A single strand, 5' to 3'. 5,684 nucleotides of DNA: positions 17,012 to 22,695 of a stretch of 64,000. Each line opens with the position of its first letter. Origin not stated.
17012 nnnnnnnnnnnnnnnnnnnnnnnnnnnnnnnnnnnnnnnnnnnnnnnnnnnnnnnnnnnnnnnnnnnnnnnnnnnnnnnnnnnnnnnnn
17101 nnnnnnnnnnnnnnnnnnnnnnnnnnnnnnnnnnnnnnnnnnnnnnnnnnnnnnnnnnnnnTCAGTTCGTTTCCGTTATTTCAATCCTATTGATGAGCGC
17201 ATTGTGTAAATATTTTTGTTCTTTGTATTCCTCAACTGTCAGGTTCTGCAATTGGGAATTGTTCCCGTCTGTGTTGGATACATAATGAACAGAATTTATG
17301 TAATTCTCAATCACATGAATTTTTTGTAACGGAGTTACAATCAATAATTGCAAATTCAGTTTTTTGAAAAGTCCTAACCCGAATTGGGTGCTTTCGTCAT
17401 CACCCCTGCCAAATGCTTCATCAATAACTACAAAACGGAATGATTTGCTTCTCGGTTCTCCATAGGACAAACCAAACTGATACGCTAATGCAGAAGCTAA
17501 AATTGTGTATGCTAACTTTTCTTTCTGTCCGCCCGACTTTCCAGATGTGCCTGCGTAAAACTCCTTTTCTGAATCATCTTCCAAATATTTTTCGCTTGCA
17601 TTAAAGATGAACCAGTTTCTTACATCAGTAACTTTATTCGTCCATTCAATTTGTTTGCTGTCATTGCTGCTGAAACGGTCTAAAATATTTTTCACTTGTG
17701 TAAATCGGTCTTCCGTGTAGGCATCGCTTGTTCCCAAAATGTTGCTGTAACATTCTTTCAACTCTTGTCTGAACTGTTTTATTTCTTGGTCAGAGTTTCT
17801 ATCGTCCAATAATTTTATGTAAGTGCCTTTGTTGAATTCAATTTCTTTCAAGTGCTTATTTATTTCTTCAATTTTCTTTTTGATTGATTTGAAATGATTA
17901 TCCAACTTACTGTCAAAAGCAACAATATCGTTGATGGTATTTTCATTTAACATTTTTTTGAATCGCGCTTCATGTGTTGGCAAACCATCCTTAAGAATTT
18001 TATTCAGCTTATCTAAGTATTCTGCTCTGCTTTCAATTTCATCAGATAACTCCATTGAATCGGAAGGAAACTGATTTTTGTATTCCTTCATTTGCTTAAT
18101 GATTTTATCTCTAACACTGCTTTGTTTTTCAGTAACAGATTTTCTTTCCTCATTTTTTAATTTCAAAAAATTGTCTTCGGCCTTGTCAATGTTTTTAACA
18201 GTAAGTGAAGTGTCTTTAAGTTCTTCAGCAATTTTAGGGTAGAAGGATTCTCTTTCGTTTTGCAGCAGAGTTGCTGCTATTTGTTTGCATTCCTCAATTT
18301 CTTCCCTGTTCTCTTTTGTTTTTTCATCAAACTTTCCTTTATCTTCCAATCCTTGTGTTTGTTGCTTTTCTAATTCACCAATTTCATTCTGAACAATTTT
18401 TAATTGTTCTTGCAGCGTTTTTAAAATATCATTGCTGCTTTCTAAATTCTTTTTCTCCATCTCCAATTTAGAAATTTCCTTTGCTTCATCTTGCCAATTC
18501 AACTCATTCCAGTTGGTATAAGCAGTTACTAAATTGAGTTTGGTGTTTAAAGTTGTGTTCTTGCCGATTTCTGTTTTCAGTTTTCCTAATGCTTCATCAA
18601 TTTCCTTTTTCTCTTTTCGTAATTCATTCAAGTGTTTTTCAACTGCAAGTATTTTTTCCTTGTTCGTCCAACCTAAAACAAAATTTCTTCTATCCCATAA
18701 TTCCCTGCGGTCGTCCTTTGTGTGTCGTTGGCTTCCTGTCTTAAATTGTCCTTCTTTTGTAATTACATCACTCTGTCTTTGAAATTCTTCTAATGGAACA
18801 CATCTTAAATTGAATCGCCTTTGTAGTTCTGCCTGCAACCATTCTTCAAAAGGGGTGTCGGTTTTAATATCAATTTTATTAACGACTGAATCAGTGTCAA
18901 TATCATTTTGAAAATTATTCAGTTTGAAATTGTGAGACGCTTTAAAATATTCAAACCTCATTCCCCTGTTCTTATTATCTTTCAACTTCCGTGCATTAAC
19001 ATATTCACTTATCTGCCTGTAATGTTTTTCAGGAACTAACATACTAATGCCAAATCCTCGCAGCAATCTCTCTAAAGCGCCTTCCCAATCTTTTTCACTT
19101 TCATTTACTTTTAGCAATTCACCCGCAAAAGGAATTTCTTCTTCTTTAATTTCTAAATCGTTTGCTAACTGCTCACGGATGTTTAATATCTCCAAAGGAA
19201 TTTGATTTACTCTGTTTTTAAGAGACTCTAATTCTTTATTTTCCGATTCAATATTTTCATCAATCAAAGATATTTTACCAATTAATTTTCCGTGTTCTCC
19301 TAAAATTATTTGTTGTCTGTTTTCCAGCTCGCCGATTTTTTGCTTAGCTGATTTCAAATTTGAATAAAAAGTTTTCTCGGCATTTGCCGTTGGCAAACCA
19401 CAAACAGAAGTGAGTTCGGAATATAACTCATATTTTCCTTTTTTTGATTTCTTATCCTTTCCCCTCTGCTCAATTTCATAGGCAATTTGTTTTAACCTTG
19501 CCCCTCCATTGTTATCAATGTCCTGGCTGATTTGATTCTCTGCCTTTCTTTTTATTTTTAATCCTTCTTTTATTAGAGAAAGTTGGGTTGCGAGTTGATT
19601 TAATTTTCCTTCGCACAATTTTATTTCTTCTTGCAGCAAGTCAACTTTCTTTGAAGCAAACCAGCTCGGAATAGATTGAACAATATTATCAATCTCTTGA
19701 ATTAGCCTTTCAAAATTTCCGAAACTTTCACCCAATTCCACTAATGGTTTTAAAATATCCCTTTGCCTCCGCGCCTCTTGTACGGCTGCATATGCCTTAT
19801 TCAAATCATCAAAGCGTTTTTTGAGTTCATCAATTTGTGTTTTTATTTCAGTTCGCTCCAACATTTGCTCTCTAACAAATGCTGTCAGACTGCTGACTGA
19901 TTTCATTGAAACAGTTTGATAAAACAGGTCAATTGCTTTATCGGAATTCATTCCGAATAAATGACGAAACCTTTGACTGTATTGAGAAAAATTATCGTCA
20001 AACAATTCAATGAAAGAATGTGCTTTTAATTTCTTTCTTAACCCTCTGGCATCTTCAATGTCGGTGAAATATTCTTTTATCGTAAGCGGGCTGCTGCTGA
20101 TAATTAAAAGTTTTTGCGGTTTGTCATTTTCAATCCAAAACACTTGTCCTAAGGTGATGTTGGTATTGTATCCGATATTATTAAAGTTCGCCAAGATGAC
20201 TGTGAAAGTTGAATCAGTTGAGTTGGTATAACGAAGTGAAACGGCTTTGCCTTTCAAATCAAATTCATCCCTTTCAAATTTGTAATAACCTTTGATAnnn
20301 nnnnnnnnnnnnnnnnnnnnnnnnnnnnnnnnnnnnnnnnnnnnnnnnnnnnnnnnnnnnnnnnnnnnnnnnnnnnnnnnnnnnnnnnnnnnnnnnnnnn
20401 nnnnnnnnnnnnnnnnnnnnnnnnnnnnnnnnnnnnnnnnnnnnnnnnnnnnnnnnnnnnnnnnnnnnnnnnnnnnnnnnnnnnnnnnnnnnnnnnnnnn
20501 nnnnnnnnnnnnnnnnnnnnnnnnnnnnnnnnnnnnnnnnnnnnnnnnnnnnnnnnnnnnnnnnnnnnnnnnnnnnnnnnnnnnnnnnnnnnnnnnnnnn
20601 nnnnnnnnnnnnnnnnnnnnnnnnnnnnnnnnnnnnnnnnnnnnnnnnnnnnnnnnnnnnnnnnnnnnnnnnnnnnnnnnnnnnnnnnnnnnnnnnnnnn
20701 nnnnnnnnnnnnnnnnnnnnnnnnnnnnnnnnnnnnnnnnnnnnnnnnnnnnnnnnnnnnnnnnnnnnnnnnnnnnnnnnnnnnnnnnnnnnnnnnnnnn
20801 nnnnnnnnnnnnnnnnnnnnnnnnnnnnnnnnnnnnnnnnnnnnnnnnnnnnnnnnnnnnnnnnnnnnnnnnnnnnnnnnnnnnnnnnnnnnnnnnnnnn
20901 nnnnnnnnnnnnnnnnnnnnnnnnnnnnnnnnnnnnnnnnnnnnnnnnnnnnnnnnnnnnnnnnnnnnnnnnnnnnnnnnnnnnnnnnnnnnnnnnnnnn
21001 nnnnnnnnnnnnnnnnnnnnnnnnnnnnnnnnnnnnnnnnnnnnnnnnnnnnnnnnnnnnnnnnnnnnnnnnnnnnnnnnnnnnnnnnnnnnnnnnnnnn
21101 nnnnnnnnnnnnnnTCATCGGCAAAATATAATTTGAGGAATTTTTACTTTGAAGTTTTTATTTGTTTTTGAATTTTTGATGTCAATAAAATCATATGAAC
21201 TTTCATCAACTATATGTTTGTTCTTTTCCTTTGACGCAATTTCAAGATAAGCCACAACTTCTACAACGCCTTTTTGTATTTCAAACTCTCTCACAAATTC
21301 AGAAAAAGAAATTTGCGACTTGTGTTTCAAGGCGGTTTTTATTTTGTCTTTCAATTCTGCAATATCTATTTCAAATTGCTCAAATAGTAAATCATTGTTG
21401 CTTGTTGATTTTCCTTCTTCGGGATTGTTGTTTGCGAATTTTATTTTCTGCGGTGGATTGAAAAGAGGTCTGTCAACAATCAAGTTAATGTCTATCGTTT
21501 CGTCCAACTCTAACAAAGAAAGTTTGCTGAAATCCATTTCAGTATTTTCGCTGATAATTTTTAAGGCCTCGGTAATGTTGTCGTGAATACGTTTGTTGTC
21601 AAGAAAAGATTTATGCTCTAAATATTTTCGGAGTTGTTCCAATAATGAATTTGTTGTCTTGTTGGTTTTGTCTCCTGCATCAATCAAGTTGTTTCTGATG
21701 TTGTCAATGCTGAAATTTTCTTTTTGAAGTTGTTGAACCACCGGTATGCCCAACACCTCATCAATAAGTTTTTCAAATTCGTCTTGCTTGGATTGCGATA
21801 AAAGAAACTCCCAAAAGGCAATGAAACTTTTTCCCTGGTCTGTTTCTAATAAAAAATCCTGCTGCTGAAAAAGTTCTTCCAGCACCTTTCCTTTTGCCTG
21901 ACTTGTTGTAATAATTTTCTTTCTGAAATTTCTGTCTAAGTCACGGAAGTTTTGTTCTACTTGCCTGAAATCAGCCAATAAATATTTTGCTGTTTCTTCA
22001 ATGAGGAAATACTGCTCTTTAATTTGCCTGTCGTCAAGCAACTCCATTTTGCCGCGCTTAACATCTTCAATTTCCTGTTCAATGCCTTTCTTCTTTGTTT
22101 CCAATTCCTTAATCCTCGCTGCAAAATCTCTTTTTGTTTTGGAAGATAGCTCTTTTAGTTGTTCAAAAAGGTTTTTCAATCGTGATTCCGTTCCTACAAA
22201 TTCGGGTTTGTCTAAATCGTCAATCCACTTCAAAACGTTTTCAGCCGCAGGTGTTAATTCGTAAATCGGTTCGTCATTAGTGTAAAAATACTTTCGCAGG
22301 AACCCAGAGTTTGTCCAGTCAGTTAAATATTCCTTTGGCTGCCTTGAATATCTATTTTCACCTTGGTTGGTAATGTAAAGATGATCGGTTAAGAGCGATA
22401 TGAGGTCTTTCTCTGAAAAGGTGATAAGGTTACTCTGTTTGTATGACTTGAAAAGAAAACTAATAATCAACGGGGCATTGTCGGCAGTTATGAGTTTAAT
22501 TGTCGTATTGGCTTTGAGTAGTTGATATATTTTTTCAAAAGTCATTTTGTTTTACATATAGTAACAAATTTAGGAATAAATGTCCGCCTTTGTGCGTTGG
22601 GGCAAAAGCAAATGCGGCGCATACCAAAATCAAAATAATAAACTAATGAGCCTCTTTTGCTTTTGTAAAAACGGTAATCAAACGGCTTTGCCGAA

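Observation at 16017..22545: Complete four-gene Wadjet (jetABCD) anti-plasmid operon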

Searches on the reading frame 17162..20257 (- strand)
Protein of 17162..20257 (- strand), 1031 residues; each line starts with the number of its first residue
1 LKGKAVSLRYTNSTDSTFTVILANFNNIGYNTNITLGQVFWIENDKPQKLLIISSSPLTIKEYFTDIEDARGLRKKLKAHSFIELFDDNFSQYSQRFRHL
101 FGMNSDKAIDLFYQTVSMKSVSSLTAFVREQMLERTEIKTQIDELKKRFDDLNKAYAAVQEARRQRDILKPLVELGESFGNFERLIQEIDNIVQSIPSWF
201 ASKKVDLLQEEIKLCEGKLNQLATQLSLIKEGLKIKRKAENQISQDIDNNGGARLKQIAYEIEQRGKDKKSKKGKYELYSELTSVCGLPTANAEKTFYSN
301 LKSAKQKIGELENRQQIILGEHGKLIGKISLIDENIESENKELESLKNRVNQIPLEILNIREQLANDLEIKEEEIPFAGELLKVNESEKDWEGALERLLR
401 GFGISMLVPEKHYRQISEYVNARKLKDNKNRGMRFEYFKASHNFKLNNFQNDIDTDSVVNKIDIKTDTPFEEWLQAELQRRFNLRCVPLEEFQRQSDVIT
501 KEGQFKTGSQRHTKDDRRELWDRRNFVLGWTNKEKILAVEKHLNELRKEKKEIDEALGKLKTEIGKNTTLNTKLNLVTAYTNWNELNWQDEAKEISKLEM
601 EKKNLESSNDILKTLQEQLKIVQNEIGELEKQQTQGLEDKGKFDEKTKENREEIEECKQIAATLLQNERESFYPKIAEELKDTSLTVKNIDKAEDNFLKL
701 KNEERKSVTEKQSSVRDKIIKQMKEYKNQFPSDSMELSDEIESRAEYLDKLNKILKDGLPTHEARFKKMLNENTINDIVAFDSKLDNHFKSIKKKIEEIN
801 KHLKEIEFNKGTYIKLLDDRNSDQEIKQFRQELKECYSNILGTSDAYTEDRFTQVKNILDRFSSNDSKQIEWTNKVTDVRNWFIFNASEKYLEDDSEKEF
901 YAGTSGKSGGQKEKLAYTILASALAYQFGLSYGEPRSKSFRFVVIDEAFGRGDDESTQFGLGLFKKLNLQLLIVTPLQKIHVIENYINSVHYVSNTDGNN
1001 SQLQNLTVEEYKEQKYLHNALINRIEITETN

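Call 5: search_protein_families(library=pfam, proteins=[window:17162-20257:-])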
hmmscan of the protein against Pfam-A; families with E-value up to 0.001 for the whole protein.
window:17162-20257:- (1031 aa): 1 family
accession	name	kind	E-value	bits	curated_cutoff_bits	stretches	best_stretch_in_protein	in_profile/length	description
PF13558.12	SbcC_Walker_B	-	9.5e-22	77.5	27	1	875-965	2-89/90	SbcC/RAD50-like, Walker B motif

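Call 6: search_protein_families(library=padloc, proteins=[window:17162-20257:-])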
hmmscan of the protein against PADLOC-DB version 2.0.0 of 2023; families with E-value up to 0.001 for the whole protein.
window:17162-20257:- (1031 aa): 15 families
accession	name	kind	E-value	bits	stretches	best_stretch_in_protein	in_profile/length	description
PDLC00512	JetC1|JetC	-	0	1064.5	1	4-1016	107-1118/1123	DUF3584 domain; MukB-like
PDLC00518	JetC1|JetC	-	2.5e-194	646.2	1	15-1015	114-1106/1112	DUF3584 domain; MukB-like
PDLC00511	JetC1|JetC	-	2.1e-122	408.1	1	15-1017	108-1095/1108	DUF3584 domain; MukB-like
PDLC00517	JetC1|JetC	-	6.2e-94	314.2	1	106-1005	219-1110/1119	DUF3584 domain; MukB-like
PDLC00514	JetC1|JetC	-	4.2e-82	274.6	1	91-1003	184-1089/1117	DUF3584 domain; MukB-like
PDLC00519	JetC1|JetC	-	9.7e-47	157.8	1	32-1014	104-1093/1097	DUF3584 domain; MukB-like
PDLC00509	JetC1|JetC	-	2.2e-32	110.2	1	194-1015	304-1144/1158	DUF3584 domain; MukB-like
PDLC00505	JetC1|JetC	-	2.3e-23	80.2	1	100-1011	190-1109/1118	DUF3584 domain; MukB-like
PDLC00503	JetC1|JetC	-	4.6e-18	62.7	1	475-994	579-1103/1146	DUF3584 domain; MukB-like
PDLC00513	JetC1|JetC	-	8.8e-15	51.8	1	253-1010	370-1107/1140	DUF3584 domain; MukB-like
PDLC00516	JetC1|JetC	-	2e-11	40.7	1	144-990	225-1077/1098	DUF3584 domain; MukB-like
PDLC00506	JetC1|JetC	-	8.3e-10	35.3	1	539-997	660-1109/1149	DUF3584 domain; MukB-like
PDLC00553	JetC2|JetC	-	1.1e-09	34.8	1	793-973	1133-1309/1361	DUF3584 domain; MukB-like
PDLC03859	LmuB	-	2.5e-06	25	1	418-1012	76-597/611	-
PDLC00508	JetC1|JetC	-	6.7e-06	22.5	0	110-998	191-1090/1106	DUF3584 domain; MukB-like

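Call 13: find_related_loci(query=window:17162-20257:-, collection=genome_contigs, flank=10000)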
Query window:17162-20257:- (1031 aa) in genome_contigs; peptide patterns used: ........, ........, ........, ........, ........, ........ (x = any residue, [..] = any of these).
61 stretches matched a pattern; 23 encode a relative of the query (tblastn E <= 1e-3); 23 distinct loci.
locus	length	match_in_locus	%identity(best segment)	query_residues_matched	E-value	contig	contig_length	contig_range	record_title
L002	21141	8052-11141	68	4-1031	0e+0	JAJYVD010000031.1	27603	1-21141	MAG: Nitrospirae bacterium isolate FK1.bin72 NODE_1638_length_27603_cov_15.297168, whole genome shotgun sequence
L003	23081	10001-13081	66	4-1029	0e+0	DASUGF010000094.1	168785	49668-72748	MAG TPA_asm: Parafilimonas sp. isolate SMAG_U1398 k141_1221319, whole genome shotgun sequence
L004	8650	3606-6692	68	4-1031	0e+0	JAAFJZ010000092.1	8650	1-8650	MAG: Cytophagales bacterium isolate bin37.metabat.b11b12b14.043 WN_Cytophagales_17_scaffold_92, whole genome shotgun seq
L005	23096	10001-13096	66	2-1029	0e+0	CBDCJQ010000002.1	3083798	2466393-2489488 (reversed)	MAG: Hanamia sp. isolate 19b5cbc5-e307-4f3f-b46c-c055c969ba8b genome assembly, contig: contig_2, whole genome shotgun se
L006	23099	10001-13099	66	4-1031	0e+0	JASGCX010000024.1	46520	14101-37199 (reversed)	MAG: Flavobacterium sp. isolate MAG17 NODE_355_length_46520_cov_49.350414, whole genome shotgun sequence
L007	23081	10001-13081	65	4-1030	0e+0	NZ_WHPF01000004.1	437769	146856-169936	Limnovirga soli strain KCS-6 4, whole genome shotgun sequence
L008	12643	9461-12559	63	2-1031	0e+0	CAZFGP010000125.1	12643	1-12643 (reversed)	MAG TPA_asm: uncultured Terrimonas sp. isolate binchicken_co235_266 genome assembly, contig: NODE_12115_length_12643_cov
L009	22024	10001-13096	63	2-1030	0e+0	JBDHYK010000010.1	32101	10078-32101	MAG: Niabella sp. isolate AS-MICRO-3CA.97 NODE_5471_length_32101_cov_7.016448, whole genome shotgun sequence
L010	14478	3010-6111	62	2-1031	0e+0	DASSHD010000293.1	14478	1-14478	MAG TPA_asm: Hanamia sp. isolate SMAG_U1050 k141_1347204, whole genome shotgun sequence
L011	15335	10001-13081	62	4-1029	0e+0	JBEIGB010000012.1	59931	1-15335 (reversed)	MAG: Lewinellaceae bacterium isolate Sample-102-S76-bin-112 Sample_102_S76-bin_112-k141_746378, whole genome shotgun seq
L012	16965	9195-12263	60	4-1021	0e+0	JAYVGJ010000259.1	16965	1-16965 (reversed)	MAG: Raineyaceae bacterium isolate GL46_Up_concoct_182 GL46_Up_concoct_182_258, whole genome shotgun sequence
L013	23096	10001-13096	67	2-1029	0e+0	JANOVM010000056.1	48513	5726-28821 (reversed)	MAG: Bacteroidota bacterium isolate VAR_35_metabat_627 VAR_35_k141_104705, whole genome shotgun sequence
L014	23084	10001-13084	59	4-1030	0e+0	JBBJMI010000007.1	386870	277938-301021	MAG: Chryseolinea sp. isolate RUP_SRG_36 NODE_23_length_386870_cov_11.784688, whole genome shotgun sequence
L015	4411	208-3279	58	2-1028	0e+0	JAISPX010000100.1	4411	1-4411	MAG: Prevotellaceae bacterium isolate Kf353_bin101 k119_3709946, whole genome shotgun sequence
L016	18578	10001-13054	57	2-1021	0e+0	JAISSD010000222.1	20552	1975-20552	MAG: Prevotella sp. isolate Kf353_bin95 k119_2197262, whole genome shotgun sequence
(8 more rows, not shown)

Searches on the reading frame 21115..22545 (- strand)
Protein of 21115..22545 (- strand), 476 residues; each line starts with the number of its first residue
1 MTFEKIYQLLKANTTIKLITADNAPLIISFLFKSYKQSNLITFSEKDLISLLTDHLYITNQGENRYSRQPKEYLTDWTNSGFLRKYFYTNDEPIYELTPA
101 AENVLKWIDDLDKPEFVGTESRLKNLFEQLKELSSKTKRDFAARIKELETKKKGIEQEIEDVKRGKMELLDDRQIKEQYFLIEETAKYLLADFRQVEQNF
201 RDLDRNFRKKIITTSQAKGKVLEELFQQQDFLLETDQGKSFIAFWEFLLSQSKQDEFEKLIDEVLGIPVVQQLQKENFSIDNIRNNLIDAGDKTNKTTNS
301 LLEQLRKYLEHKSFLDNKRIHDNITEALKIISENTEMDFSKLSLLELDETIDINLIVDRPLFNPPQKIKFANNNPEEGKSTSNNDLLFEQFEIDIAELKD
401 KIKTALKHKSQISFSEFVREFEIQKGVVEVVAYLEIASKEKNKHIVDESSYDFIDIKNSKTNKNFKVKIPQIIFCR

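Call 5: search_protein_families(library=pfam, proteins=[window:21115-22545:-])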
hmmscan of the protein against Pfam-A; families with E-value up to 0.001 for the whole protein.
window:21115-22545:- (476 aa): 1 family
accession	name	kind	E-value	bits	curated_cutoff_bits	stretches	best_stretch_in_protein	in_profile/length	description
PF11855.13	DUF3375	-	1.2e-111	374.4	28.6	1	9-474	2-474/474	Protein of unknown function (DUF3375)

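Call 6: search_protein_families(library=padloc, proteins=[window:21115-22545:-])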
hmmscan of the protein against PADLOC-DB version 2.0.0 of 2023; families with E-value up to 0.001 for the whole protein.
window:21115-22545:- (476 aa): 11 families
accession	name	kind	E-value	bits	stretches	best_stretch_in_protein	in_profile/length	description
PDLC00457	JetA1|JetA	-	1.7e-146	486.9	1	1-476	1-478/480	DUF3375 domain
PDLC00444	JetA1|JetA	-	2.9e-90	301.3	1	1-476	2-489/489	DUF3375 domain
PDLC00460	JetA1|JetA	-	5.9e-79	264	1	5-475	9-479/487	DUF3375 domain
PDLC00455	JetA1|JetA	-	4.2e-74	248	1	1-474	1-478/484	DUF3375 domain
PDLC00461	JetA1|JetA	-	2.8e-52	176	1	8-473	12-471/486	DUF3375 domain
PDLC00452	JetA1|JetA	-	1.7e-30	104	1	10-273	16-279/499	DUF3375 domain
PDLC00464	JetA1|JetA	-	7.8e-30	102.2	1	13-443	17-453/492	DUF3375 domain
PDLC00447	JetA1|JetA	-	3.3e-28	96.7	1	9-335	16-342/484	DUF3375 domain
PDLC00465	JetA1|JetA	-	8.2e-12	42.4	1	69-329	75-338/502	DUF3375 domain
PDLC00459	JetA1|JetA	-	4.4e-09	33.8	1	10-474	19-474/486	DUF3375 domain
PDLC00463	JetA1|JetA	-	2.2e-08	31.4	1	67-270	109-313/557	DUF3375 domain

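Call 45: search_solved_structures(query=window:21115-22545:-, max_evalue=0.01)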
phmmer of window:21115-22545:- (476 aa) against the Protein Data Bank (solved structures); distinct sequences matched with E-value up to 0.01: 4.
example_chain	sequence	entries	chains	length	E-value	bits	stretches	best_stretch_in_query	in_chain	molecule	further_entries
8q72_E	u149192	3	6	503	4.3e-20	75.5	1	18-265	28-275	JetA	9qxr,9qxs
9qxt_E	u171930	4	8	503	4.9e-20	75.3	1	18-265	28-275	JetA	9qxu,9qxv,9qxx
8as8_E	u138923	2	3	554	5.2e-20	75.2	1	18-265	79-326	JetA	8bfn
8dk1_A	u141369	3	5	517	2.4e-18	69.7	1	88-270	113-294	JetA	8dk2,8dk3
